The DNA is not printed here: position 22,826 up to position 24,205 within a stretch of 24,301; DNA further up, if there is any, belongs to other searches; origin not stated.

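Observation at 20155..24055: hsp20-cdc48-(CBS4+HPF) cluster: protein rescue linked to ribosome hibernation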

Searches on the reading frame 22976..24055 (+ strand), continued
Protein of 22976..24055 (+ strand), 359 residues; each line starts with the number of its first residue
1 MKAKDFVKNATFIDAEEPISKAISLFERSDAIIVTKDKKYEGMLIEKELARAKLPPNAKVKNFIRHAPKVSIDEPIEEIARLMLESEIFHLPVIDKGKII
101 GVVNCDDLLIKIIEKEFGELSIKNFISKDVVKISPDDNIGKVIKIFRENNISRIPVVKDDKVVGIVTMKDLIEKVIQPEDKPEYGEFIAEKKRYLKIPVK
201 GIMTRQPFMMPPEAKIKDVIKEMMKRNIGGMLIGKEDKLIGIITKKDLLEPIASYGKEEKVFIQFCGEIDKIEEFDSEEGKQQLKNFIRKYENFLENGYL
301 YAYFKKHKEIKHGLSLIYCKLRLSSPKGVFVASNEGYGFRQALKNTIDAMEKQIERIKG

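Call 26: find_related_loci(query=A2, collection=genome_contigs, flank=7000)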
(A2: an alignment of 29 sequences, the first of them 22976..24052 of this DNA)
Query A2 (359 aa) in genome_contigs; peptide patterns used: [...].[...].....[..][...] (x = any residue, [..] = any of these).
224 stretches matched a pattern; 77 encode a relative of the query (tblastn E <= 1e-3); 77 distinct loci.
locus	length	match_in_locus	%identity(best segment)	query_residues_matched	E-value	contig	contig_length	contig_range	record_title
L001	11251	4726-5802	92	1-359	0e+0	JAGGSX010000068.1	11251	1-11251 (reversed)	MAG: Thermoplasmata archaeon isolate AUK033 PB_MANV_033_c_000000000642, whole genome shotgun sequence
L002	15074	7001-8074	68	1-359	1e-159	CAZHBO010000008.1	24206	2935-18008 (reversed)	MAG TPA_asm: uncultured Thermoplasmatales archaeon isolate binchicken_co256_245 genome assembly, contig: NODE_3771_lengt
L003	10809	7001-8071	64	1-356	1e-157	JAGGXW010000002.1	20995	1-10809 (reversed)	MAG: Thermoplasmata archaeon isolate AUK162 PB_MBMC_116_c_000000000072, whole genome shotgun sequence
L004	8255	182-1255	62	1-357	1e-156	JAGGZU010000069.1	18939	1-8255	MAG: Thermoplasmata archaeon isolate AUK212 PB_MBMC_166_c_000000000093, whole genome shotgun sequence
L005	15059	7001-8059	64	6-358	3e-156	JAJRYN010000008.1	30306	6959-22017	MAG: archaeon isolate Dive96_bin3.341 k141_235413, whole genome shotgun sequence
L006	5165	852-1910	63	6-358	8e-156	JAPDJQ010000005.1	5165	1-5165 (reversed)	MAG: Thermoplasmatota archaeon isolate S5B3_HD70 c_000000003254, whole genome shotgun sequence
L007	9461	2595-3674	65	1-359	2e-153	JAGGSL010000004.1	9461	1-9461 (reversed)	MAG: Thermoplasmata archaeon isolate AUK021 PB_MANV_021_c_000000000499, whole genome shotgun sequence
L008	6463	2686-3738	63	6-356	3e-146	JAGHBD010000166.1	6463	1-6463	MAG: Thermoplasmata archaeon isolate AUK247 PB_MBMC_201_c_000000000032, whole genome shotgun sequence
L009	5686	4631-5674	60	13-358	1e-144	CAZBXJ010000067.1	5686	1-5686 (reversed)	MAG TPA_asm: uncultured Thermoplasmatales archaeon isolate binchicken_co6_184 genome assembly, contig: NODE_18945_length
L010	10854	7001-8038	60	13-356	7e-141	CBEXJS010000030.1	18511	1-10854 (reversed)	MAG TPA_asm: uncultured Thermoplasmatales archaeon isolate SRR22064146_binner123_Refined_15 genome assembly, contig: ERZ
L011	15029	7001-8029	62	8-356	2e-140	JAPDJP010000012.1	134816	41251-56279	MAG: Thermoplasmatota archaeon isolate S4B5_HD70 c_000000000046, whole genome shotgun sequence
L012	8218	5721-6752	58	13-356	1e-134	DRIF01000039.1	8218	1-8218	MAG TPA_asm: Thermoplasmatales archaeon isolate HyVt-387 HyVt-387_k295_137349, whole genome shotgun sequence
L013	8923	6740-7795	56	8-359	1e-126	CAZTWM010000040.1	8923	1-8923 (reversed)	MAG TPA_asm: uncultured Thermoplasmatales archaeon isolate binchicken_co6_228 genome assembly, contig: NODE_9897_length_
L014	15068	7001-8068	49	8-358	4e-114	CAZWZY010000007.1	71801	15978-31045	MAG TPA_asm: uncultured Thermoplasmatales archaeon isolate SRP332253_co2_59 genome assembly, contig: NODE_267_length_718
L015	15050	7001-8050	45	13-356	8e-105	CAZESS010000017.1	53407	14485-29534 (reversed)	MAG TPA_asm: uncultured Thermoplasmatales archaeon isolate SRP141376_co2_183 genome assembly, contig: NODE_1519_length_5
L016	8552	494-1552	63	6-358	2e-153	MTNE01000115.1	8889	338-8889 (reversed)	MAG: Thermoplasmatales archaeon JdFR-43 JGI24020J35080_1002244, whole genome shotgun sequence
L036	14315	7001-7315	31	142-252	2e-7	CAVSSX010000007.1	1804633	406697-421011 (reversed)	MAG: uncultured Acidimicrobiaceae bacterium isolate MFD09671.bin.2.137 genome assembly, contig: contig_9906, whole genom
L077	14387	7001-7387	25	137-279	6e-4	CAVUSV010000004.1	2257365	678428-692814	MAG: uncultured Acidimicrobiaceae bacterium isolate MFD00964.bin.2.173 genome assembly, contig: contig_4768, whole genom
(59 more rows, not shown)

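Call 30: predict_structure(alignment_id=A1)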
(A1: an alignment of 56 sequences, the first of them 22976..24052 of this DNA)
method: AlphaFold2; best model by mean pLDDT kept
length: 359 residues; sequences in the alignment: 56
mean_pLDDT: 87.2   pTM: 0.81
mean pLDDT of the five models: 87.2, 86.4, 86.4, 86.0, 85.5
residues with pLDDT >= 90: 199; 70-90: 135; 50-70: 11; < 50: 14
segments of 3 or more residues with pLDDT < 50: 178-191
pLDDT, mean of each block of 10 residues (from residue 1): 91 92 84 91 81 73 89 94 90 92 93 81 88 93 85 93 91 62 42 75 91 94 92 93 92 81 88 91 94 88 92 93 89 95 97 89
secondary structure, 60 per line:
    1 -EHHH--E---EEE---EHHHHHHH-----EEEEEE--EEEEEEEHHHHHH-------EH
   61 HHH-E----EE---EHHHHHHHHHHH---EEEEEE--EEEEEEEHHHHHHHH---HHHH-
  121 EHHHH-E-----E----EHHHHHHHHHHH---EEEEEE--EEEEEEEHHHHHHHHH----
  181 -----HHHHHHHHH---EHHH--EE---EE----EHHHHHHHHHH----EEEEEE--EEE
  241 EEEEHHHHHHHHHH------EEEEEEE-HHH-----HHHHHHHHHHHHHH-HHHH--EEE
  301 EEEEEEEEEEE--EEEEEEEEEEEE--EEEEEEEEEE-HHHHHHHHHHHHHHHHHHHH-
elements in order: E12-14 H19-25 E31-36 E39-45 H46-51 H60-63 H76-86 E90-95 E98-104 H105-112 H116-119 H122-125 H139-149 E153-158 E161-167 H168-176 H186-194 H216-225 E230-235 E238-244 H245-254 E261-267 H277-290 H292-295 E298-311 E314-325 E328-337 H339-358

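Call 34: fold_search(model_id=the predicted structure, library=pdb)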
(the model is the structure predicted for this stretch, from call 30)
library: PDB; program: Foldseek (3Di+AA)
matches with E <= 10: 1008; with E <= 0.001: 398
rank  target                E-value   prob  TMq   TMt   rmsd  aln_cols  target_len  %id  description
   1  9znf_4                5.7e-21  1.00  0.59  0.79   4.3       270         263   22  Cryo-EM structure of the Methanosarcina acetivorans 70S ribosome in complex with SriA and SriB (released 2026-01-28)
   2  9zng_7                1.6e-19  1.00  0.60  0.82   2.7       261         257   21  Cryo-EM structure of the Methanosarcina acetivorans 70S ribosome in complex with SriD (released 2026-01-28)
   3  3kh5                  1.6e-19  1.00  0.59  0.75   3.8       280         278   18  Crystal Structure of Protein MJ1225 from Methanocaldococcus jannaschii, a putative archaeal homolog of g-AMPK. (released 2010-04-21)
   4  3ddj                  3.9e-19  1.00  0.57  0.71   3.7       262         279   23  Crystal structure of a cbs domain-containing protein in complex with amp (sso3205) from sulfolobus solfataricus at 1.80  (released 2008-06-24)
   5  3lfz                  1.1e-18  1.00  0.59  0.74   3.9       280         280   18  Crystal Structure of Protein MJ1225 from Methanocaldococcus jannaschii, a putative archaeal homolog of g-AMPK. (released 2010-04-21)
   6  9zni_6                8.3e-18  1.00  0.57  0.71   7.9       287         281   19  Cryo-EM structure of the Methanosarcina acetivorans 70S ribosome in complex with SriC and SriD (released 2026-01-28)
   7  9e7f_3                3.5e-17  1.00  0.57  0.68   5.4       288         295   18  Cryo-EM structure of the Pyrobaculum calidifontis 70S ribosome in complex with Dri (released 2024-11-20)
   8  9e6q_3                4.8e-17  1.00  0.58  0.70   5.5       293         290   19  Cryo-EM structure of the Pyrobaculum calidifontis 50S ribosomal subunit in complex with Dri (released 2024-11-20)
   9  8bik_F                8.4e-17  1.00  0.55  0.64   4.5       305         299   15  Crystal structure of human AMPK heterotrimer in complex with allosteric activator C455 (released 2024-05-15)
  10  2v8q_E                9.5e-17  1.00  0.56  0.65   4.0       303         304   14  Crystal structure of the regulatory fragment of mammalian AMPK in complexes with AMP (released 2007-09-25)
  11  2ya3_E                1.1e-16  1.00  0.55  0.64   4.4       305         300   15  STRUCTURE OF THE REGULATORY FRAGMENT OF MAMMALIAN AMPK IN COMPLEX WITH COUMARIN ADP (released 2011-03-16)
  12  6b1u_F                1.3e-16  1.00  0.54  0.64   4.6       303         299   16  Structure of full-length human AMPK (a2b1g1) in complex with a small molecule activator SC4 (released 2018-04-25)
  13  4cff_E                1.6e-16  1.00  0.54  0.64   4.8       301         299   16  Structure of full length human AMPK in complex with a small molecule activator, a thienopyridone derivative (A-769662) (released 2013-12-25)
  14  4cfe_E                1.7e-16  1.00  0.54  0.64   5.0       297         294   16  Structure of full length human AMPK in complex with a small molecule activator, a benzimidazole derivative (991) (released 2013-12-25)
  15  4zhx_F                1.9e-16  1.00  0.54  0.64   4.7       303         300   16  Novel binding site for allosteric activation of AMPK (released 2016-03-09)
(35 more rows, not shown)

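Call 50: search_protein_families(library=pfam, proteins=[L002:4979-6919:+, L002:4615-4971:+, L002:3759-4517:+, L002:8642-9229:+, L002:9232-9663:+, L007:1374-2417:-, L007:3717-4316:+, L007:4319-4759:+], max_evalue=0.001)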
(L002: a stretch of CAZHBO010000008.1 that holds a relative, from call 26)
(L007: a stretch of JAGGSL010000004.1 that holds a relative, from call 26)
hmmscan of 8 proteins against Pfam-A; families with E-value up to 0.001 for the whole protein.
L002:4979-6919:+ (646 aa): 2 families
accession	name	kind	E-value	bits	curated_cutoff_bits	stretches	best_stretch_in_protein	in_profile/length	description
PF00122.25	E1-E2_ATPase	-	5.3e-49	166.6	28.1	1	133-323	3-181/181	E1-E2 ATPase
PF00702.32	Hydrolase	-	1e-30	108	26.4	1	341-545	3-187/191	haloacid dehalogenase-like hydrolase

L002:4615-4971:+ (118 aa): 2 families
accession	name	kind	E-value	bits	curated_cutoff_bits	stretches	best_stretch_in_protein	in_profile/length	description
PF01022.26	HTH_5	-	2e-19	69.7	22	1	43-89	1-47/47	Bacterial regulatory protein, arsR family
PF12840.13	HTH_20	-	0.00012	22.4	27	1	41-88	1-49/51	Helix-turn-helix domain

L002:3759-4517:+ (252 aa): 1 family
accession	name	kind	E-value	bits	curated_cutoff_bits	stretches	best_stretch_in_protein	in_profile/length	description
PF00291.31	PALP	-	2e-60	205.1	35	1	4-234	54-295/295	Pyridoxal-phosphate dependent enzyme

L002:8642-9229:+ (195 aa): 1 family
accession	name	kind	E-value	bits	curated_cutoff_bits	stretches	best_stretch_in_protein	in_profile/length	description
PF00827.22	Ribosomal_L15e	-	1.2e-79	266.8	27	1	6-189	1-190/191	Ribosomal L15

L002:9232-9663:+ (143 aa): 1 family
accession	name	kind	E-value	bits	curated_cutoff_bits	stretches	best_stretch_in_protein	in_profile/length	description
PF01877.22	RNA_binding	-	5.2e-27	95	26.9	1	7-118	1-119/120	RNA binding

L007:1374-2417:- (347 aa): 1 family
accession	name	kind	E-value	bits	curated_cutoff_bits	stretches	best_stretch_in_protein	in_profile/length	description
PF03595.22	SLAC1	-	2.7e-75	254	27.9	1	14-334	1-330/331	Voltage-dependent anion channel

L007:3717-4316:+ (199 aa): 1 family
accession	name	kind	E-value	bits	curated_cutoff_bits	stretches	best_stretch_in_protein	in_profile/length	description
PF00827.22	Ribosomal_L15e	-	1.3e-78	263.5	27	1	10-194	1-191/191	Ribosomal L15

L007:4319-4759:+ (146 aa): 1 family
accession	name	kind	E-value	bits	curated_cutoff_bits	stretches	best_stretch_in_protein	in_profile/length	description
PF01877.22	RNA_binding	-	3.9e-23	82.5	26.9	1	8-121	2-119/120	RNA binding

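Call 54: find_encoding_contigs(protein=P0057, flank=6000, max_places=1)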
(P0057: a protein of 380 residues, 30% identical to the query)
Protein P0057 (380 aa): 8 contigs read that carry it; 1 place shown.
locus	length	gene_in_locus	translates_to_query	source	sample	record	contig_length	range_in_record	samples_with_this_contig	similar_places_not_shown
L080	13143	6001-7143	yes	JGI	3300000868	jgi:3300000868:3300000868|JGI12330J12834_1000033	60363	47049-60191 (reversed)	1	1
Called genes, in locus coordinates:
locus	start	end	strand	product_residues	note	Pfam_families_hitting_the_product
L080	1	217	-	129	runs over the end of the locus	?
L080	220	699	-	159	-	PF01900:RNase_P_Rpp14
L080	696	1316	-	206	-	PF01209:Ubie_methyltran (weak), PF13489:Methyltransf_23 (faint), PF05175:MTS (weak), PF13847:Methyltransf_31, PF08241:Methyltransf_11, PF08242:Methyltransf_12, PF13649:Methyltransf_25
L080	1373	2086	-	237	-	PF01876:RNase_P_p30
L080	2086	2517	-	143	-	PF01877:RNA_binding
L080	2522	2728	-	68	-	-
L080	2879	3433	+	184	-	PF00293:NUDIX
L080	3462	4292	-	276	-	-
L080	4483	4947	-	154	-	PF01948:PyrI, PF02748:PyrI_C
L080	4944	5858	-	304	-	PF02729:OTCace_N, PF00185:OTCace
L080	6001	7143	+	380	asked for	PF00571:CBS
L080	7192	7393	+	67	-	-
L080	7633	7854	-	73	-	-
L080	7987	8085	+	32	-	-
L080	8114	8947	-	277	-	PF00756:Esterase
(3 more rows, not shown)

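Call 55: find_encoding_contigs(protein=P0065, flank=6000, max_places=1)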
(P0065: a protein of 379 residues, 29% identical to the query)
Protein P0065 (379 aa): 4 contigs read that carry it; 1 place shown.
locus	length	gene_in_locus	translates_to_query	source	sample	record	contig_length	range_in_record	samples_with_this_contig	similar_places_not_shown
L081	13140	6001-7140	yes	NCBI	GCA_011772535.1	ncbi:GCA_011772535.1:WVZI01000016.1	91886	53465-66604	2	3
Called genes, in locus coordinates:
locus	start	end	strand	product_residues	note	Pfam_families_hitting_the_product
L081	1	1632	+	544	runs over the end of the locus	PF02518:HATPase_c, PF13589:HATPase_c_3, PF09239:Topo-VIb_trans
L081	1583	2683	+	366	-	PF04406:TP6A_N, PF20768:Topo_VI_alpha, PF21180:TOP6A-Spo11_Toprim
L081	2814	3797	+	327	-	PF00152:tRNA-synt_2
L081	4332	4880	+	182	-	PF07998:Peptidase_M54, PF00413:Peptidase_M10 (faint)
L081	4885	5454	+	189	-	PF01966:HD (weak)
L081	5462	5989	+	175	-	PF02778:tRNA_int_endo_N, PF01974:tRNA_int_endo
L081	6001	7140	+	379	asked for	PF00571:CBS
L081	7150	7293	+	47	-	-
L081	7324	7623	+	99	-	-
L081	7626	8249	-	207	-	PF01694:Rhomboid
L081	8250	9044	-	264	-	PF06182:ABC2_membrane_6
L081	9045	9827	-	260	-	PF06182:ABC2_membrane_6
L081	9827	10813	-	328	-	PF00005:ABC_tran, PF13304:AAA_21, PF13732:DrrA1-3_C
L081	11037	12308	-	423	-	PF02540:NAD_synthase (faint), PF00958:GMP_synt_C (weak)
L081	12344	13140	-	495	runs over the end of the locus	PF28494:GlyRS_ins_1 (faint), PF00587:tRNA-synt_2b, PF03129:HGTP_anticodon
